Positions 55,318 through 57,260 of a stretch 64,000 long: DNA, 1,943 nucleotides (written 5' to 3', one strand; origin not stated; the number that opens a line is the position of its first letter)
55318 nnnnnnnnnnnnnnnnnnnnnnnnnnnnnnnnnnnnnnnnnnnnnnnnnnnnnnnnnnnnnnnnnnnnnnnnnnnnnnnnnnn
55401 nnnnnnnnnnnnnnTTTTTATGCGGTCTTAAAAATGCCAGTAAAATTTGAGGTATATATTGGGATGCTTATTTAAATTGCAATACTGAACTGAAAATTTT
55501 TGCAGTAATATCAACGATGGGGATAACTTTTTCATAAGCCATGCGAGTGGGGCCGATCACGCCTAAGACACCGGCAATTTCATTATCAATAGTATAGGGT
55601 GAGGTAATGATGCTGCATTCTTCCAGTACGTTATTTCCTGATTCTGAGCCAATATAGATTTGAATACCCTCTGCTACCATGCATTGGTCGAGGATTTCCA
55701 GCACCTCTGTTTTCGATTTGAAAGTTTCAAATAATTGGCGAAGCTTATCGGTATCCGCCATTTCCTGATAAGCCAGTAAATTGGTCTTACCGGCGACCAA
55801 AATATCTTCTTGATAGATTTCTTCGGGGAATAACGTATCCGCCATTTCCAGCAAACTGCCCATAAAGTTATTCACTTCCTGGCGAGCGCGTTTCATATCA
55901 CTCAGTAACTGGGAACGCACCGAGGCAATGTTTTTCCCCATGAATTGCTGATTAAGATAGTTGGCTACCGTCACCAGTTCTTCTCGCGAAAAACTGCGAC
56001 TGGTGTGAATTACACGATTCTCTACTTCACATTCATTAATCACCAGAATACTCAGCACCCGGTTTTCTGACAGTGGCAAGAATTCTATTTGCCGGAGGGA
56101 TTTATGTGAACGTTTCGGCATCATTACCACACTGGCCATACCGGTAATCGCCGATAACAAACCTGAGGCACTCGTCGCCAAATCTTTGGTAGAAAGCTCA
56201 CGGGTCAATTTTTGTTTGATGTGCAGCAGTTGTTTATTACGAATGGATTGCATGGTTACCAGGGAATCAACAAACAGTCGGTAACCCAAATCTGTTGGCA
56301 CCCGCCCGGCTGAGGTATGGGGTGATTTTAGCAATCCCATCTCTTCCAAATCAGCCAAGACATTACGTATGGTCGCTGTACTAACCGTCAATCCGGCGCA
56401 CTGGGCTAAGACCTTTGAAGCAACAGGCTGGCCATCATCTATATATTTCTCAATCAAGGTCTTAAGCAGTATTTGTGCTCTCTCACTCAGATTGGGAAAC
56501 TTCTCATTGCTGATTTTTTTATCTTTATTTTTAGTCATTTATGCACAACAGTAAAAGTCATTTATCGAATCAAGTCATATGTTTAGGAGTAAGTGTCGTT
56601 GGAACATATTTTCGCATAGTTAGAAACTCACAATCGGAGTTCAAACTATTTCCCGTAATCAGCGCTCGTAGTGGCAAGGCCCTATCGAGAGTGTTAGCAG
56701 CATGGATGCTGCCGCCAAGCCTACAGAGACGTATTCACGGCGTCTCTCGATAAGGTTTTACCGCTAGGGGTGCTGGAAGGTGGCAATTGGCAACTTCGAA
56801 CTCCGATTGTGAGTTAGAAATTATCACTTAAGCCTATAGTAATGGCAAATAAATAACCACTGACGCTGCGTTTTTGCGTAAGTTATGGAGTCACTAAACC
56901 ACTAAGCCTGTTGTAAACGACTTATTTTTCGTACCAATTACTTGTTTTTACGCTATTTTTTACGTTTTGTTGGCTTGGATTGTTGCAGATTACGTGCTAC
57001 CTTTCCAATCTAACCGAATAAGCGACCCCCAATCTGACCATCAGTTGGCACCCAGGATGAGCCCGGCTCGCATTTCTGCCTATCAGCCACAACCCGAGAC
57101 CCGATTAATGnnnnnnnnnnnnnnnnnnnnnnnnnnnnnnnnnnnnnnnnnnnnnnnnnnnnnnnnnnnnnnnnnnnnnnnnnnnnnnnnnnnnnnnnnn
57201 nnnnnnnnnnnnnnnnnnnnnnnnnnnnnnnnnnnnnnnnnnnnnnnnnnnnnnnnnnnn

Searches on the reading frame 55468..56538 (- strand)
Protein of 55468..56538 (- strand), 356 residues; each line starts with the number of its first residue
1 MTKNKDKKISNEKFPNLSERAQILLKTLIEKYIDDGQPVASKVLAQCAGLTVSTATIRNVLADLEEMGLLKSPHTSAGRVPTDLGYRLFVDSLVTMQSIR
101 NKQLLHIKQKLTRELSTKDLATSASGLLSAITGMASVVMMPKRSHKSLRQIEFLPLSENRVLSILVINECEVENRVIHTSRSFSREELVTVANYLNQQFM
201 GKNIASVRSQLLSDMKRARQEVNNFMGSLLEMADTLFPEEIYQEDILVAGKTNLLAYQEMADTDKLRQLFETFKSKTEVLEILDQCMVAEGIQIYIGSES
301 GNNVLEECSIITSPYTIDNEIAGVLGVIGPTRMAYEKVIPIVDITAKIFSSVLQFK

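Call 13: find_encoding_contigs(protein=window:55468-56538:-, flank=10000, max_places=10)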
Protein window:55468-56538:- (356 aa): 4 contigs read that carry it; 2 places shown.
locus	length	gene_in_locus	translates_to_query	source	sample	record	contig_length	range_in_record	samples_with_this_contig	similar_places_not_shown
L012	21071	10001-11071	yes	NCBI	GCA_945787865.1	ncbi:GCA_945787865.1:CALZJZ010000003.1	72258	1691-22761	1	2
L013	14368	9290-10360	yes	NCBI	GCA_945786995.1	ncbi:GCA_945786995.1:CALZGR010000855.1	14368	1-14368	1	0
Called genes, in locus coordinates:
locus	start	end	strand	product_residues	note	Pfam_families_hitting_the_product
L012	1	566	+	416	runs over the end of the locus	-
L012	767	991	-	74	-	PF19661:DUF6164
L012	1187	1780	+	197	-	PF00571:CBS (faint)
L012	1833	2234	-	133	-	-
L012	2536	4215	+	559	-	PF00849:PseudoU_synth_2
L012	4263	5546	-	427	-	PF00072:Response_reg, PF00990:GGDEF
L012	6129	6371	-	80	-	-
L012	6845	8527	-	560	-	PF02463:SMC_N, PF13175:AAA_15 (faint), PF13476:AAA_23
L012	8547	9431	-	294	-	PF01513:NAD_kinase, PF20143:NAD_kinase_C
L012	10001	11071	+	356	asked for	PF01628:HrcA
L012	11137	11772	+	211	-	PF01025:GrpE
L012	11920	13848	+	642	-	PF00012:HSP70, PF06723:MreB_Mbl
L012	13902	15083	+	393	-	PF00226:DnaJ, PF01556:DnaJ_C, PF00684:DnaJ_CXXCXGXG, PF27439:DnaJ_C_2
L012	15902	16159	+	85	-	PF00036:EF-hand_1 (faint), PF13202:EF-hand_5 (faint), PF13405:EF-hand_6 (faint), PF13499:EF-hand_7 (faint)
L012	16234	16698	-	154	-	PF13650:Asp_protease_2, PF13975:gag-asp_proteas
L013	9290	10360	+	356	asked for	PF01628:HrcA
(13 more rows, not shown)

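Call 21: find_homologous_proteins(query=window:55468-56538:-, max_evalue=1e-30)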
Query window:55468-56538:- (356 aa): 8000 proteins with E <= 1e-30 among 8000 candidates; the best 120 are listed.
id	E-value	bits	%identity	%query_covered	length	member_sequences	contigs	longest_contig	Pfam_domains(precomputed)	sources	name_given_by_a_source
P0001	7.9e-223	756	100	100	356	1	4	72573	PF01628.28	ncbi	-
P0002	9.2e-180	615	79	100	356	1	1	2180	PF01628.28,PF03444.22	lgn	-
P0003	1.2e-171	588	77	100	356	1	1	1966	PF01628.28,PF03444.22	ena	-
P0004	5.3e-170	583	76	100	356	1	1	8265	PF01628.28,PF03444.22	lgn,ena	-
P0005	1.7e-169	581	75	100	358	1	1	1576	PF01628.28,PF03444.22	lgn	-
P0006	4.2e-169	580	76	97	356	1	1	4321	PF01628.28,PF03444.22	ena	-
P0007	4.1e-168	576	77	98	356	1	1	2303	PF01628.28,PF03444.22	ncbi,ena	-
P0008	2.8e-167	574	76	99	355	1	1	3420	PF01628.28,PF03444.22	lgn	-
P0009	4.6e-152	524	68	99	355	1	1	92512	PF01628.28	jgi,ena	-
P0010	7.3e-150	516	67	99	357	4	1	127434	PF01628.28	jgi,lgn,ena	-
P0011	6.9e-149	513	66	99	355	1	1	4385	PF01628.28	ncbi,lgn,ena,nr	ncbi:MAG TPA: heat-inducible transcription repressor HrcA [Gammaproteobacteria bacterium]|nr:heat-in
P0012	6.4e-147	507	67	96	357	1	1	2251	PF01628.28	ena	-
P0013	5.6e-146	504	68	96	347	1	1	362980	PF01628.28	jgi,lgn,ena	-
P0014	8.5e-146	503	66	98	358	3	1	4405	PF01628.28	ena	-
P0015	2.1e-145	502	66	96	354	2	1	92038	PF01628.28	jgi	-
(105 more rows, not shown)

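Call 22: find_encoding_contigs(protein=P0004, flank=10000, max_places=3)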
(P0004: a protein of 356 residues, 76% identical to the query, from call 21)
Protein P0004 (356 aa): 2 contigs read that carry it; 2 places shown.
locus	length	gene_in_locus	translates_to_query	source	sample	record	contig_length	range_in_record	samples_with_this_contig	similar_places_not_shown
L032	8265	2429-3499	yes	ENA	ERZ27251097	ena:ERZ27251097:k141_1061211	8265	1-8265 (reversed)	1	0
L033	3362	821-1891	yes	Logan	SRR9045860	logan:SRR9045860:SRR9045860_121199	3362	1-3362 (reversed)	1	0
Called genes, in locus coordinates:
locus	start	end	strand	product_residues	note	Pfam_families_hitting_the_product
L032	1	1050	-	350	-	?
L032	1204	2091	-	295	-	PF01513:NAD_kinase, PF00781:DAGK_cat (weak), PF20143:NAD_kinase_C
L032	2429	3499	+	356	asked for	PF03444:WHD_HrcA (weak), PF01628:HrcA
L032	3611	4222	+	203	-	PF01025:GrpE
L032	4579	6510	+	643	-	PF00012:HSP70, PF06723:MreB_Mbl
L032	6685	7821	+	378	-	PF00226:DnaJ, PF01556:DnaJ_C, PF00684:DnaJ_CXXCXGXG, PF27439:DnaJ_C_2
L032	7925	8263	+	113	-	?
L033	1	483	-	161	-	?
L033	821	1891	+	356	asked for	PF03444:WHD_HrcA (weak), PF01628:HrcA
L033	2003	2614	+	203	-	PF01025:GrpE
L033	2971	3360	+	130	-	?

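Call 23: find_encoding_contigs(protein=P0002, flank=10000, max_places=3)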
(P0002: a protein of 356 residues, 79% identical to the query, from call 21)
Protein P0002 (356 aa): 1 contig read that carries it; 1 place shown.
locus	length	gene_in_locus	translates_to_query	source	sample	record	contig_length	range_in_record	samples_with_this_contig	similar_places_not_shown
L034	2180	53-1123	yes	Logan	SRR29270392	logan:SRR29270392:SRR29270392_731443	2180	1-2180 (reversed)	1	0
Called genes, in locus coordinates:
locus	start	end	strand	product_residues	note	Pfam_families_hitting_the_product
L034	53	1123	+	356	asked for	PF03444:WHD_HrcA (weak), PF01628:HrcA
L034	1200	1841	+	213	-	PF01025:GrpE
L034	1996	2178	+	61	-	?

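Call 24: find_encoding_contigs(protein=P0006, flank=10000, max_places=3)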
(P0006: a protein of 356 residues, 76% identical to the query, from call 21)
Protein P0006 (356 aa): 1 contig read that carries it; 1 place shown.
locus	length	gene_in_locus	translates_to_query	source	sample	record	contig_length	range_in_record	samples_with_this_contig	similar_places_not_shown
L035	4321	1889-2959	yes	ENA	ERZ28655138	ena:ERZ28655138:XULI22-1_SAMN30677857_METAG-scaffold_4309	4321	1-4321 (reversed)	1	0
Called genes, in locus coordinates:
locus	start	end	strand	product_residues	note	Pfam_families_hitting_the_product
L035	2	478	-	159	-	PF02463:SMC_N, PF13476:AAA_23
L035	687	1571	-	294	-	PF01513:NAD_kinase, PF20143:NAD_kinase_C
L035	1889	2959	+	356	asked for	PF03444:WHD_HrcA (weak), PF01628:HrcA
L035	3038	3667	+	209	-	PF01025:GrpE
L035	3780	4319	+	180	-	?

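Call 48: find_encoding_contigs(protein=P0008, flank=10000, max_places=3)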
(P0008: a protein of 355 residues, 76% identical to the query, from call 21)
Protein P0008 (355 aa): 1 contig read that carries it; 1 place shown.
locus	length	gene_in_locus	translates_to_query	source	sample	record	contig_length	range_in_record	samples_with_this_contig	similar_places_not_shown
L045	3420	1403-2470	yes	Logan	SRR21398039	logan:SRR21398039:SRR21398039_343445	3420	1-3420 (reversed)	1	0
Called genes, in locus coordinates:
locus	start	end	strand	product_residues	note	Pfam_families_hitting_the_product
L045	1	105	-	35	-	?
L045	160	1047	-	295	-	PF01513:NAD_kinase, PF00781:DAGK_cat (weak), PF20143:NAD_kinase_C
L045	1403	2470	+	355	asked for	PF03444:WHD_HrcA (weak), PF01628:HrcA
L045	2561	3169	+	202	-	PF01025:GrpE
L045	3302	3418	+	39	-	?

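Call 49: find_encoding_contigs(protein=P0009, flank=10000, max_places=3)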
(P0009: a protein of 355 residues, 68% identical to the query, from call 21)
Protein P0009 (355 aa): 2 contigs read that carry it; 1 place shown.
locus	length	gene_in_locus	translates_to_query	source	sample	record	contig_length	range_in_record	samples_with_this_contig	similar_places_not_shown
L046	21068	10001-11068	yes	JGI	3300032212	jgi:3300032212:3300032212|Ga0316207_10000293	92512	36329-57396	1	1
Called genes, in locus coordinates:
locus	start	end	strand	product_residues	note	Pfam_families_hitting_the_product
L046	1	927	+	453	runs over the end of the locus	PF00209:SNF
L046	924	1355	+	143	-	PF10604:Polyketide_cyc2 (weak), PF03364:Polyketide_cyc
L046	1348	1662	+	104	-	PF03658:Ub-RnfH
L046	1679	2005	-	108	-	PF04355:BamE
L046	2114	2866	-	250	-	PF03692:CxxCxxCC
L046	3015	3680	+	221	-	PF05875:Ceramidase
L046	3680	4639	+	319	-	PF00561:Abhydrolase_1 (weak), PF12146:Hydrolase_4, PF12697:Abhydrolase_6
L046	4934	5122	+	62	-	-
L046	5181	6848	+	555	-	PF14321:DUF4382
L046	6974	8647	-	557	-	PF02463:SMC_N, PF13175:AAA_15 (weak), PF13476:AAA_23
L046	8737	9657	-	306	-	PF00781:DAGK_cat (weak), PF01513:NAD_kinase, PF20143:NAD_kinase_C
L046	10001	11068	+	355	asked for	PF01628:HrcA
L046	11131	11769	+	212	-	PF01025:GrpE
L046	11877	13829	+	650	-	PF00012:HSP70, PF06723:MreB_Mbl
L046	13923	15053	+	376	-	PF00226:DnaJ, PF01556:DnaJ_C, PF00684:DnaJ_CXXCXGXG, PF27439:DnaJ_C_2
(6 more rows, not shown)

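Call 50: find_encoding_contigs(protein=P0007, flank=10000, max_places=3)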
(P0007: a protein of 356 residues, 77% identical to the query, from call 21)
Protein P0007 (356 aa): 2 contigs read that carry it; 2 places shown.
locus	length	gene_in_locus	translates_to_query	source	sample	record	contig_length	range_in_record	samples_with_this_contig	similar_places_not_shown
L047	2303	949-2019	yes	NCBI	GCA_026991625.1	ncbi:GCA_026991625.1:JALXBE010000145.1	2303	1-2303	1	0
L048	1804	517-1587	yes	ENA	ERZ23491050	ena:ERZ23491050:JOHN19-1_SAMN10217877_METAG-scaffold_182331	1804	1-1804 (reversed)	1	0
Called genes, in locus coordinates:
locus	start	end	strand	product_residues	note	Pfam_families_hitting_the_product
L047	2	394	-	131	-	?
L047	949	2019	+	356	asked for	PF03444:WHD_HrcA (weak), PF01628:HrcA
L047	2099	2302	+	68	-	?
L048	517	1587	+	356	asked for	PF03444:WHD_HrcA (weak), PF01628:HrcA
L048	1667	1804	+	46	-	?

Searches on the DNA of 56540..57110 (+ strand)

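Call 29: search_dna_similar(query=window:56625-56815:+, collection=phages, mode=distant, max_evalue=1)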
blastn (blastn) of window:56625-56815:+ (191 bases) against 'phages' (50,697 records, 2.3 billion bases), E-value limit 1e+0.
No match.

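Call 53: search_dna_similar(query=window:56621-56674:+, collection=plasmids, mode=distant, max_evalue=10, max_rows=15)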
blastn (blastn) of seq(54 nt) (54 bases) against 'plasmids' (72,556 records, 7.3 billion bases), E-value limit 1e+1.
No match.

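Call 59: search_rna_families(source=window, start=56540, end=57110, threshold=evalue, max_evalue=10)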
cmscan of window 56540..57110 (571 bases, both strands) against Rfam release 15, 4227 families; matches with E-value up to 10: 1.
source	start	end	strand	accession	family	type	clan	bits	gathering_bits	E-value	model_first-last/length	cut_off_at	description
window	56690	56774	-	RF02770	Ysr224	Gene; sRNA;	-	18.2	70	0.18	15-105/107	no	Yersinia sRNA 224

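Call 73: search_dna_similar(query=window:56625-56815:+, collection=ecoli_genomes, mode=distant, max_evalue=1, max_rows=5)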
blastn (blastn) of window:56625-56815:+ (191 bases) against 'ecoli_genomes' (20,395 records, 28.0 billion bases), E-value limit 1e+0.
No match.
